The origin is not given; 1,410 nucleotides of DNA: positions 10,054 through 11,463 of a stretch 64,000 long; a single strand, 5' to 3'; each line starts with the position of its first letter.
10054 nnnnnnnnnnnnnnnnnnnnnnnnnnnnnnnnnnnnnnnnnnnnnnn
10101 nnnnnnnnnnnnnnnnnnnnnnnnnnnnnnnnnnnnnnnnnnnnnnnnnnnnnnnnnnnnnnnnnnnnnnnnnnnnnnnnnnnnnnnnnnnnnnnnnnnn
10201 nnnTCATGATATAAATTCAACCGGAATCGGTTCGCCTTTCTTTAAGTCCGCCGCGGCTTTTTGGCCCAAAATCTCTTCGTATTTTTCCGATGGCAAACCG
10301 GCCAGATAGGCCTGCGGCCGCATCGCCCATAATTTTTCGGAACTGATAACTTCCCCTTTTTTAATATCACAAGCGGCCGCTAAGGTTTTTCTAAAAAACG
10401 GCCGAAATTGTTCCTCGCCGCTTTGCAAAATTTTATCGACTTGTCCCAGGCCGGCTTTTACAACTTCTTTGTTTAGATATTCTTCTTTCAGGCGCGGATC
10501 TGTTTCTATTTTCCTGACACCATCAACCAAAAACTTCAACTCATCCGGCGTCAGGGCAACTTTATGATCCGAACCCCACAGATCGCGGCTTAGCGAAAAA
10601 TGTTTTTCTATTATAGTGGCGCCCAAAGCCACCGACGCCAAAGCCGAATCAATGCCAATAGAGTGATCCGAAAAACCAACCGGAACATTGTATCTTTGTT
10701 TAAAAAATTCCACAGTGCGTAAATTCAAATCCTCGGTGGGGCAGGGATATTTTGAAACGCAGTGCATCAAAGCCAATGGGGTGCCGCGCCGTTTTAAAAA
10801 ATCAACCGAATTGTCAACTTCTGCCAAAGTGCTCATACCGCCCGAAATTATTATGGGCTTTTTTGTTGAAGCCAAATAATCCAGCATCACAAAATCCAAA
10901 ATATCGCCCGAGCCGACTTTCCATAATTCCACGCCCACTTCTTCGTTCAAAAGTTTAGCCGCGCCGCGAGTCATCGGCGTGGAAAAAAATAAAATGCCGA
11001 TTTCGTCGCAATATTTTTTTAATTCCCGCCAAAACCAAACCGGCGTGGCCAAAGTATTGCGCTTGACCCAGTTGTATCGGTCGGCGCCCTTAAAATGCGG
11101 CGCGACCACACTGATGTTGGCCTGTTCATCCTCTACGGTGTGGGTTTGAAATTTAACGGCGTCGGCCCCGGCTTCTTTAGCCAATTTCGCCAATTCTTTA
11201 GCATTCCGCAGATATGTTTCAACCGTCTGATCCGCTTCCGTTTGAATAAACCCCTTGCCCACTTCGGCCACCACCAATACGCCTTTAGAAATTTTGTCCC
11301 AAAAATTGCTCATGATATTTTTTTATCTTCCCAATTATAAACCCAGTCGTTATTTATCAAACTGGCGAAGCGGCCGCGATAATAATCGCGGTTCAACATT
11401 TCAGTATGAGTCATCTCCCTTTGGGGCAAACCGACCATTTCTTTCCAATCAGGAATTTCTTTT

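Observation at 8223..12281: A translationally coupled NeuB-NeuB-NeuC-NeuA operon (complete CMP-nonulosonic acid pathway with a duplicated synthase)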

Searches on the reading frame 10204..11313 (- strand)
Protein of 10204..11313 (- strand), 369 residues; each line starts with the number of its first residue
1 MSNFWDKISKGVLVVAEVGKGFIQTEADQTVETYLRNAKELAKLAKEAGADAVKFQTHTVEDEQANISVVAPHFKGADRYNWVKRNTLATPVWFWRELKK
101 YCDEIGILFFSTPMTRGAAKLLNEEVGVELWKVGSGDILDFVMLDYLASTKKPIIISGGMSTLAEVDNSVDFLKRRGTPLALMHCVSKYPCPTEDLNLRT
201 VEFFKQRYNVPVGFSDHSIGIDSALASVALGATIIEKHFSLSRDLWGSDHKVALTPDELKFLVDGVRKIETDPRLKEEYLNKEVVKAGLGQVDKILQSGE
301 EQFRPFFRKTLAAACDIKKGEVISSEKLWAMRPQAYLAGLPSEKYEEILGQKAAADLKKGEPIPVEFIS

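Call 3: search_protein_families(library=pfam, proteins=[window:10204-11313:-])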
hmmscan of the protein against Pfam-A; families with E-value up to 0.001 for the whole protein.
window:10204-11313:- (369 aa): 2 families
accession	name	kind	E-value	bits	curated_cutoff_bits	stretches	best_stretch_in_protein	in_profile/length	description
PF03102.20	NeuB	-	2.5e-71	240.4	22.1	1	43-271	3-234/241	NeuB family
PF08666.17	SAF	-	4.2e-09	37.3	21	1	311-364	4-58/63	SAF domain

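Call 4: search_protein_families(library=ncbifam, proteins=[window:10204-11313:-])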
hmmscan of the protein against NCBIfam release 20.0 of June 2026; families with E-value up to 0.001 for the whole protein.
window:10204-11313:- (369 aa): 4 families
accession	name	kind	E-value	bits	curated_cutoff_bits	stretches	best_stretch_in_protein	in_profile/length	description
TIGR03569.1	NeuB_NnaB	equivalog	3.9e-82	275.9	399.65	1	27-363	7-329/329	N-acetylneuraminate synthase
TIGR03586.1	PseI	equivalog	9.6e-68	228.8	340.25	1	32-363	13-327/327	pseudaminic acid synthase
TIGR01361.1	DAHP_synth_Bsub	equivalog_domain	0.00012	21.5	267.75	1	102-268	85-259/260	3-deoxy-7-phosphoheptulonate synthase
NF006421.0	PRK08673.1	subfamily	0.00037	19.8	335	1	100-270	152-330/338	3-deoxy-7-phosphoheptulonate synthase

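Call 14: search_solved_structures(query=window:10204-11313:-, max_evalue=0.01, show_alignments=2)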
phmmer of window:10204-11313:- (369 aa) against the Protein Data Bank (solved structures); distinct sequences matched with E-value up to 0.01: 8.
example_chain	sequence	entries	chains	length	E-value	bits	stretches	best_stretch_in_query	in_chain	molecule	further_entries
1xuu_A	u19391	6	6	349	4.3e-46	160.9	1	32-363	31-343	polysialic acid capsule biosynthesis protein SiaC | N-acetylneuraminate synthase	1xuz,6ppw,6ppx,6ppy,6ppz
4ipj_A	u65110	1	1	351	1.1e-45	159.5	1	32-363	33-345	Polysialic acid capsule biosynthesis protein SiaC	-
4ipi_A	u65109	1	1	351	2.9e-45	158.2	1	32-363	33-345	Polysialic acid capsule biosynthesis protein SiaC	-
2wqp_A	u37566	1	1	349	1.1e-44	156.3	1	32-363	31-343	POLYSIALIC ACID CAPSULE BIOSYNTHESIS PROTEIN SIAC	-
1vli_A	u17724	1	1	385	1.7e-42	149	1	22-356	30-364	Spore coat polysaccharide biosynthesis protein spsE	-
8h2c_A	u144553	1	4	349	1.9e-42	148.9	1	33-363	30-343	Pseudaminic acid synthase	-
6ncs_A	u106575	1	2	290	2.1e-35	125.7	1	44-269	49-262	N-acetylneuraminic acid (Sialic acid) synthetase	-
3g8r_A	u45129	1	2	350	2.9e-22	82.5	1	70-260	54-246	Probable spore coat polysaccharide biosynthesis protein E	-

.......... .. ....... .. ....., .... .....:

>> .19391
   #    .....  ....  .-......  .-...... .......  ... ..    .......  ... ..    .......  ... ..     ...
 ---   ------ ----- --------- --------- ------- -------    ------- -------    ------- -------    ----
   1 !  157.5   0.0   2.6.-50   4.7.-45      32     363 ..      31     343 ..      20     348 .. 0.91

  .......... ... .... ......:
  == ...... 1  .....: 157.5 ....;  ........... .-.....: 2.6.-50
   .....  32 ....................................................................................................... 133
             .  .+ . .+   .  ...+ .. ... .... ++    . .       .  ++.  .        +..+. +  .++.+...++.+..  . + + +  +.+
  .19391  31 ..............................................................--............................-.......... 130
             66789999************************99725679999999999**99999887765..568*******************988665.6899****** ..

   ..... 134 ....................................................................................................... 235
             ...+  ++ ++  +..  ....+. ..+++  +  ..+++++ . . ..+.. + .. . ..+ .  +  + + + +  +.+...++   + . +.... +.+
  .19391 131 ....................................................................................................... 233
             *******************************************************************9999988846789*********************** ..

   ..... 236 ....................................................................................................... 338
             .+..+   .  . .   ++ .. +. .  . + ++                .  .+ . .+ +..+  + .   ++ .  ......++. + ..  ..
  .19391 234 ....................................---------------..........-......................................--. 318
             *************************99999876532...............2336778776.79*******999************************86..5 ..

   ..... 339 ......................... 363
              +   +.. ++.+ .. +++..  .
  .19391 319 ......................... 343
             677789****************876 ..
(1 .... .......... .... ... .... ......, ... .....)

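Call 68: find_homologous_proteins(query=window:10204-11313:-, max_evalue=1e-20)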
Query window:10204-11313:- (369 aa): 4667 proteins with E <= 1e-20 among 8000 candidates; the best 120 are listed.
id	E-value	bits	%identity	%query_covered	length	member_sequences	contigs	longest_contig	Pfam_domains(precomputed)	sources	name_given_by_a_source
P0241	3.0e-245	831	100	100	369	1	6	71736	PF03102.21,PF08666.18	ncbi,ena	ncbi:MAG: N-acetylneuraminate synthase family protein [Patescibacteria group bacterium]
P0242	1.9e-220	749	89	99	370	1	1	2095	PF03102.21,PF08666.18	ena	-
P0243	2.6e-215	732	89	97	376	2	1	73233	PF03102.21,PF08666.18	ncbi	-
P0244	1.8e-208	710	86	98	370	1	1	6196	PF03102.21,PF08666.18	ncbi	-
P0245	2.1e-189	647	77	99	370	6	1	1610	PF03102.21,PF08666.18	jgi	jgi:sialic acid synthase SpsE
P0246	8.2e-189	645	75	100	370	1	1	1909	PF03102.21,PF08666.18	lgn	-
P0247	2.8e-188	644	76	100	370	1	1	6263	PF03102.21,PF08666.18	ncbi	-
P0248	7.7e-187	639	75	99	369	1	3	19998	PF03102.21,PF08666.18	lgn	-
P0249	2.6e-182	624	77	98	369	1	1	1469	PF03102.21,PF08666.18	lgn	-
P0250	3.2e-182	624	76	97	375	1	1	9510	PF03102.21,PF08666.18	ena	-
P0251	7.5e-182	622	77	97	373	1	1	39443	PF03102.21,PF08666.18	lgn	-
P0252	5.7e-181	619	74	100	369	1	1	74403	PF03102.21,PF08666.18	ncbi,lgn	ncbi:MAG: N-acetylneuraminate synthase family protein [Minisyncoccia bacterium]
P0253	8.2e-181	619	77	96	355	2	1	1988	PF03102.21,PF08666.18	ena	-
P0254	1.6e-180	618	76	97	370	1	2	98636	PF03102.21,PF08666.18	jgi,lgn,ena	jgi:sialic acid synthase SpsE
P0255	2.7e-180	617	76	97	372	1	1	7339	PF03102.21,PF08666.18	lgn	-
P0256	7.0e-180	616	74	98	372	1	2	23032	PF03102.21,PF08666.18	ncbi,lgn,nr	ncbi:MAG: N-acetylneuraminate synthase family protein [Parcubacteria group bacterium]|nr:N-acetylneu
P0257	1.6e-179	615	75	97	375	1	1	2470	PF03102.21,PF08666.18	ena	-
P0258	3.5e-179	614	75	98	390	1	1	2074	PF03102.21,PF08666.18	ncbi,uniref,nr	ncbi:MAG: N-acetylneuraminate synthase family protein [Candidatus Sungbacteria bacterium]|uniref:N-a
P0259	5.4e-179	613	76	98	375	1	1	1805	PF03102.21,PF08666.18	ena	-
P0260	6.2e-179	613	76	97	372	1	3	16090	PF03102.21,PF08666.18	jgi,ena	-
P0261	8.0e-179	612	74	98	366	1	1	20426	PF03102.21,PF08666.18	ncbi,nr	ncbi:MAG: N-acetylneuraminate synthase family protein [bacterium]|nr:N-acetylneuraminate synthase fa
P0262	1.3e-178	612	74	98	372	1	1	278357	PF03102.21,PF08666.18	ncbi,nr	ncbi:MAG: N-acetylneuraminate synthase family protein [bacterium]|nr:N-acetylneuraminate synthase fa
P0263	2.0e-178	611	74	95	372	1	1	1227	PF03102.21,PF08666.18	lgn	-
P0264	2.9e-178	611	76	97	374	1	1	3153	PF03102.21,PF08666.18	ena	-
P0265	7.0e-178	609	73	99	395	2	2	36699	PF03102.21,PF08666.18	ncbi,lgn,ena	-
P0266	2.7e-177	607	76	97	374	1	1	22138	PF03102.21,PF08666.18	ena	-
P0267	7.1e-176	603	73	100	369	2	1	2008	PF03102.21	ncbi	-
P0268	1.0e-175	602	72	100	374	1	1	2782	PF03102.21,PF08666.18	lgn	-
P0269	1.0e-175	602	72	100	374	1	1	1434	PF03102.21,PF08666.18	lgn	-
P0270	3.5e-175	600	75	98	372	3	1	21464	PF03102.21,PF08666.18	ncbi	-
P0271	4.3e-175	600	74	98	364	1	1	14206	PF03102.21,PF08666.18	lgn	-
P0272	7.9e-175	599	72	98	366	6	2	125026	PF03102.21,PF08666.18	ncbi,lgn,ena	-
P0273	2.2e-174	598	73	98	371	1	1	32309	PF03102.21,PF08666.18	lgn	-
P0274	6.6e-172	590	73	98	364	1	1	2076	PF03102.21,PF08666.18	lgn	-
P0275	1.8e-170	585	72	96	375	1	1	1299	PF03102.21,PF08666.18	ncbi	-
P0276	1.3e-161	556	66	97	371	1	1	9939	PF03102.21,PF08666.18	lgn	-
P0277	4.1e-161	554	68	98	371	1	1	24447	PF03102.21,PF08666.18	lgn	-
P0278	2.0e-159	549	66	98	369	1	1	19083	PF03102.21,PF08666.18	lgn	-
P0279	3.1e-159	548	66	99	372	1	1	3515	PF03102.21,PF08666.18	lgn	-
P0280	4.8e-159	547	66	99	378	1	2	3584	PF03102.21,PF08666.18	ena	-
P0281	5.3e-159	547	66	98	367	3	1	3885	PF03102.21,PF08666.18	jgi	-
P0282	9.5e-159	546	66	99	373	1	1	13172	PF03102.21,PF08666.18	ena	-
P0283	1.3e-158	546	66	98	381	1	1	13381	PF03102.21,PF08666.18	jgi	-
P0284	1.4e-158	546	66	97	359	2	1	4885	PF03102.21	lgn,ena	-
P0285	7.2e-158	543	65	100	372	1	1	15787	PF03102.21,PF08666.18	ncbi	-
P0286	1.1e-157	543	66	98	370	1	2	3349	PF03102.21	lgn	-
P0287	1.9e-157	542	65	99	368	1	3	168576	PF03102.21,PF08666.18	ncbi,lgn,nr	ncbi:MAG: N-acetylneuraminate synthase family protein [Candidatus Sungbacteria bacterium]|nr:N-acety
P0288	4.5e-157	541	67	98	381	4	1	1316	PF03102.21,PF08666.18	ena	-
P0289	7.9e-157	540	65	98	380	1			PF03102.21,PF08666.18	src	-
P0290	8.6e-157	540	65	99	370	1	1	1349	PF03102.21,PF08666.18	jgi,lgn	jgi:sialic acid synthase SpsE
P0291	9.6e-157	540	66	96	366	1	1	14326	PF03102.21,PF08666.18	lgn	-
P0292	1.1e-156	540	64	100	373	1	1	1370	PF03102.21,PF08666.18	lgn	-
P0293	6.0e-156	537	65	98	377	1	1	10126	PF03102.21,PF08666.18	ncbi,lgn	-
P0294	6.2e-156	537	65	98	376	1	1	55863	PF03102.21,PF08666.18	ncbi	-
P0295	8.0e-156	537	63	99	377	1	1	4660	PF03102.21,PF08666.18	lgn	-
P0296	1.0e-155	536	65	99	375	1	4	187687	PF03102.21,PF08666.18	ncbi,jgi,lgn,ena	-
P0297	2.8e-155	535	66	98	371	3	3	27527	PF03102.21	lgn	-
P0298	2.9e-155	535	66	98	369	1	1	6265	PF03102.21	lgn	-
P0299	3.1e-155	535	64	98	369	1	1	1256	PF03102.21,PF08666.18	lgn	-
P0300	3.8e-155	534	63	98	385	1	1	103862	PF03102.21,PF08666.18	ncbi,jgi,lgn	-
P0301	4.2e-155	534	64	100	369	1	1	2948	PF03102.21,PF08666.18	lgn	-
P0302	5.0e-155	534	66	97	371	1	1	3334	PF03102.21,PF08666.18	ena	-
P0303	8.8e-155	533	64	100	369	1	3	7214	PF03102.21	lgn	-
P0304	9.7e-155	533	66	96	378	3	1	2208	PF03102.21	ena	-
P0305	1.2e-154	533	63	99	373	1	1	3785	PF03102.21,PF08666.18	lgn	-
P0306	1.8e-154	532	66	99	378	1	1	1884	PF03102.21,PF08666.18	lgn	-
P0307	2.6e-154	532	67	95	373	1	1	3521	PF03102.21,PF08666.18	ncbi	ncbi:MAG: N-acetylneuraminate synthase family protein [Candidatus Sungiibacteriota bacterium]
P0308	2.9e-154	532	65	98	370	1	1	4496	PF03102.21,PF08666.18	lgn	-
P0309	3.3e-154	531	65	98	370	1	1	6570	PF03102.21,PF08666.18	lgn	-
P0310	4.8e-154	531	65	97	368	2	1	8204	PF03102.21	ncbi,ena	-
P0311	5.0e-154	531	65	98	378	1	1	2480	PF03102.21,PF08666.18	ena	-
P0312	5.8e-154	531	65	99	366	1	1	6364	PF03102.21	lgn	-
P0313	6.5e-154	530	63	97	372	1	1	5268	PF03102.21,PF08666.18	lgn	-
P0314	6.9e-154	530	64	98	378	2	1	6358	PF03102.21,PF08666.18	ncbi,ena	-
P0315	9.1e-154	530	66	96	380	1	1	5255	PF03102.21,PF08666.18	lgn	-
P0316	1.2e-153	530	65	98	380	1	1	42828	PF03102.21,PF08666.18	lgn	-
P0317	1.3e-153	529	66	96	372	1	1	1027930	PF03102.21,PF08666.18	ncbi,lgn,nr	ncbi:MAG: N-acetylneuraminate synthase family protein [bacterium]|nr:N-acetylneuraminate synthase fa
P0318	1.4e-153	529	65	98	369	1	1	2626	PF03102.21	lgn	-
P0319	2.4e-153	529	64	99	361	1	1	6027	PF03102.21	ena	-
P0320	2.8e-153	528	65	98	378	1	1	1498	PF03102.21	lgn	-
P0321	3.2e-153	528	63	99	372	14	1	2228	PF03102.21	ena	-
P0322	4.3e-153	528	63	100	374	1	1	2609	PF03102.21,PF08666.18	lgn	-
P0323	5.5e-153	527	63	99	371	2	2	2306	PF03102.21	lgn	-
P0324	5.7e-153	527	64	99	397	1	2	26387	PF03102.21,PF08666.18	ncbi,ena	-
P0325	5.8e-153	527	66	98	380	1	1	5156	PF03102.21,PF08666.18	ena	-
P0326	6.3e-153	527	64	98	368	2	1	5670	PF03102.21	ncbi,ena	-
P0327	6.7e-153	527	61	99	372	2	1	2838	PF03102.21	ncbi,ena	-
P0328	7.1e-153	527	62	100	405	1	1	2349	PF03102.21,PF08666.18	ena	-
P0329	7.4e-153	527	65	98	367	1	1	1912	PF03102.21,PF08666.18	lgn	-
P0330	8.4e-153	527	64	96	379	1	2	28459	PF03102.21,PF08666.18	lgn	-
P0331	9.9e-153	527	65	97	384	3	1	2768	PF03102.21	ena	-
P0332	1.0e-152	526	63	97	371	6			PF03102.21,PF08666.18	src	-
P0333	1.1e-152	526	65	98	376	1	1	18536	PF03102.21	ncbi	-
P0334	1.4e-152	526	65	96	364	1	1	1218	PF03102.21,PF08666.18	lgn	-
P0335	2.0e-152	526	65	97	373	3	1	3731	PF03102.21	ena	-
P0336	2.2e-152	525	64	97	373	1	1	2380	PF03102.21,PF08666.18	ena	-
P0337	2.5e-152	525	64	98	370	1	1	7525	PF03102.21,PF08666.18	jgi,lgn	-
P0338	2.6e-152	525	62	99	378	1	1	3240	PF03102.21,PF08666.18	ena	-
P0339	3.0e-152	525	63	99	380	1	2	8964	PF03102.21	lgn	-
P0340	3.9e-152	525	65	99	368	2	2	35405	PF03102.21,PF08666.18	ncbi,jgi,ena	-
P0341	4.1e-152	525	63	98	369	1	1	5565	PF03102.21,PF08666.18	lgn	-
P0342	4.4e-152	524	62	100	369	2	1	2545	PF03102.21,PF08666.18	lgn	-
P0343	7.3e-152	524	63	98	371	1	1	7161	PF03102.21,PF08666.18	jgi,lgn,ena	-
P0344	7.3e-152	524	66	95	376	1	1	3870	PF03102.21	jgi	jgi:sialic acid synthase SpsE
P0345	1.0e-151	523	63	99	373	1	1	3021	PF03102.21,PF08666.18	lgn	-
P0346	1.1e-151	523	62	100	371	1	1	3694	PF03102.21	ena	-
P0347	1.1e-151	523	64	94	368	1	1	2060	PF03102.21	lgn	-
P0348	1.4e-151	523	63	100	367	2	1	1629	PF03102.21,PF08666.18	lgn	-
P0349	2.6e-151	522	63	100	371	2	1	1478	PF03102.21,PF08666.18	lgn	-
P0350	2.7e-151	522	63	98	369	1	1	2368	PF03102.21,PF08666.18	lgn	-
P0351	2.8e-151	522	64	97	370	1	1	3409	PF03102.21,PF08666.18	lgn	-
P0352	2.9e-151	522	64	99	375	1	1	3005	PF03102.21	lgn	-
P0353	5.1e-151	521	64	97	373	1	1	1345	PF03102.21,PF08666.18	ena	-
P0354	5.2e-151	521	64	97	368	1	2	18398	PF03102.21,PF08666.18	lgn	-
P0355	5.9e-151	521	64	97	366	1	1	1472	PF03102.21,PF08666.18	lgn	-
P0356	8.0e-151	520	62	99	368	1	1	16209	PF03102.21,PF08666.18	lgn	-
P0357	1.0e-150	520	62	99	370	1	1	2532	PF03102.21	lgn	-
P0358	1.2e-150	520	64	99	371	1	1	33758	PF03102.21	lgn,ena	-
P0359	1.3e-150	520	63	100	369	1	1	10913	PF03102.21,PF08666.18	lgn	-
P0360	1.4e-150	519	61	99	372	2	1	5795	PF03102.21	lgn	-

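Call 69: find_encoding_contigs(protein=P0317, flank=10000, max_places=1)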
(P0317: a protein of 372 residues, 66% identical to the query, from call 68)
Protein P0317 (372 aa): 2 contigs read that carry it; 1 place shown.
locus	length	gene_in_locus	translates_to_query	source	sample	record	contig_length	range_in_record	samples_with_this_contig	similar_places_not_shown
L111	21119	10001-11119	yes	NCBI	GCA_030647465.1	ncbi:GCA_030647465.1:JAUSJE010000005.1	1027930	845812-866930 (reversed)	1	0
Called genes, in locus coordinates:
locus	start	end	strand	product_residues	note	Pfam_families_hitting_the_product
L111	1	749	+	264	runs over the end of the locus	PF05148:Methyltransf_8, PF13489:Methyltransf_23 (weak), PF13649:Methyltransf_25 (weak), PF08241:Methyltransf_11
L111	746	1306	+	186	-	PF12710:HAD, PF00702:Hydrolase (weak), PF08282:Hydrolase_3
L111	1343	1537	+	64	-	-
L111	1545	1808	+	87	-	-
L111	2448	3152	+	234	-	PF13489:Methyltransf_23 (faint), PF13847:Methyltransf_31, PF08241:Methyltransf_11, PF08242:Methyltransf_12 (weak), PF13649:Methyltransf_25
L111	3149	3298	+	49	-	-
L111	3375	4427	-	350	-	PF03102:NeuB, PF08666:SAF (weak)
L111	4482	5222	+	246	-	PF02348:CTP_transf_3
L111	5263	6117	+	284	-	PF00892:EamA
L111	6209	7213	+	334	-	PF01408:GFO_IDH_MocA, PF02894:GFO_IDH_MocA_C, PF22725:GFO_IDH_MocA_C3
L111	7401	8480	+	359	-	PF01636:APH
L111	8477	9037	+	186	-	PF00702:Hydrolase (faint), PF08282:Hydrolase_3 (weak)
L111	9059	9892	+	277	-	PF00106:adh_short, PF01370:Epimerase (faint), PF13561:adh_short_C2, PF00106:adh_short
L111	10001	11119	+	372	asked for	PF03102:NeuB, PF08666:SAF (faint)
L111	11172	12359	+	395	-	PF02350:Epimerase_2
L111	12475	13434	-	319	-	-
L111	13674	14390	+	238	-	PF02348:CTP_transf_3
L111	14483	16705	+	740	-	PF04932:Wzy_C, PF13432:TPR_16 (faint), PF12895:ANAPC3 (faint), PF14561:TPR_20 (faint), PF00515:TPR_1 (faint), PF07719:TPR_2 (faint), PF13181:TPR_8 (faint), PF13424:TPR_12 (faint), +3 more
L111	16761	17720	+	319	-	PF03721:UDPG_MGDP_dh_N, PF00984:UDPG_MGDP_dh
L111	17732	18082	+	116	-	PF05635:23S_rRNA_IVP, PF22296:bAvd (weak)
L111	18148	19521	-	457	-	PF02397:Bac_transf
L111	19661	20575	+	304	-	PF01073:3Beta_HSD, PF01370:Epimerase, PF02719:Polysacc_synt_2, PF04321:RmlD_sub_bind, PF05368:NmrA (weak), PF07993:NAD_binding_4 (faint), PF13460:NAD_binding_10, PF16363:GDP_Man_Dehyd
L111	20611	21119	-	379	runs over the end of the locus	PF13477:Glyco_trans_4_2, PF13439:Glyco_transf_4, PF13579:Glyco_trans_4_4, PF20706:GT4-conflict (weak), PF00534:Glycos_transf_1, PF13692:Glyco_trans_1_4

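Call 70: find_encoding_contigs(protein=P0296, flank=10000, max_places=1)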
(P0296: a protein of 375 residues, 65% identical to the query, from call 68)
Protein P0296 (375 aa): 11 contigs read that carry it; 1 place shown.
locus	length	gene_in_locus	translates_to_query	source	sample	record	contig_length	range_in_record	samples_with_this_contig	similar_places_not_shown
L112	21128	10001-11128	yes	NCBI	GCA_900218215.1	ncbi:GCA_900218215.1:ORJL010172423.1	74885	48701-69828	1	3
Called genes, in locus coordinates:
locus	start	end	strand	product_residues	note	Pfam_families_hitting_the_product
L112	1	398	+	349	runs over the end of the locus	PF02779:Transket_pyr, PF02780:Transketolase_C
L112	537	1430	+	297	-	PF00459:Inositol_P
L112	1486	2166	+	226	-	-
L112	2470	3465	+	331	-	PF05368:NmrA, PF01073:3Beta_HSD, PF01370:Epimerase, PF02719:Polysacc_synt_2 (faint), PF04321:RmlD_sub_bind (weak), PF13460:NAD_binding_10, PF16363:GDP_Man_Dehyd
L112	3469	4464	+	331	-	PF04138:GtrA_DPMS_TM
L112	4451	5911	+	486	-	-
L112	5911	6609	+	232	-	PF13489:Methyltransf_23, PF13847:Methyltransf_31, PF08241:Methyltransf_11, PF08242:Methyltransf_12, PF13649:Methyltransf_25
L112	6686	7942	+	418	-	PF04464:Glyphos_transf (weak)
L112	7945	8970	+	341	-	PF13489:Methyltransf_23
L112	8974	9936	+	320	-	PF00389:2-Hacid_dh, PF00670:AdoHcyase_NAD (faint), PF02826:2-Hacid_dh_C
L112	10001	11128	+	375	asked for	PF03102:NeuB, PF08666:SAF (weak)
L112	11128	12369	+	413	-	PF02350:Epimerase_2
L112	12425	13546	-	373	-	-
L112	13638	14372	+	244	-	PF02348:CTP_transf_3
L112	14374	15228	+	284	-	PF00892:EamA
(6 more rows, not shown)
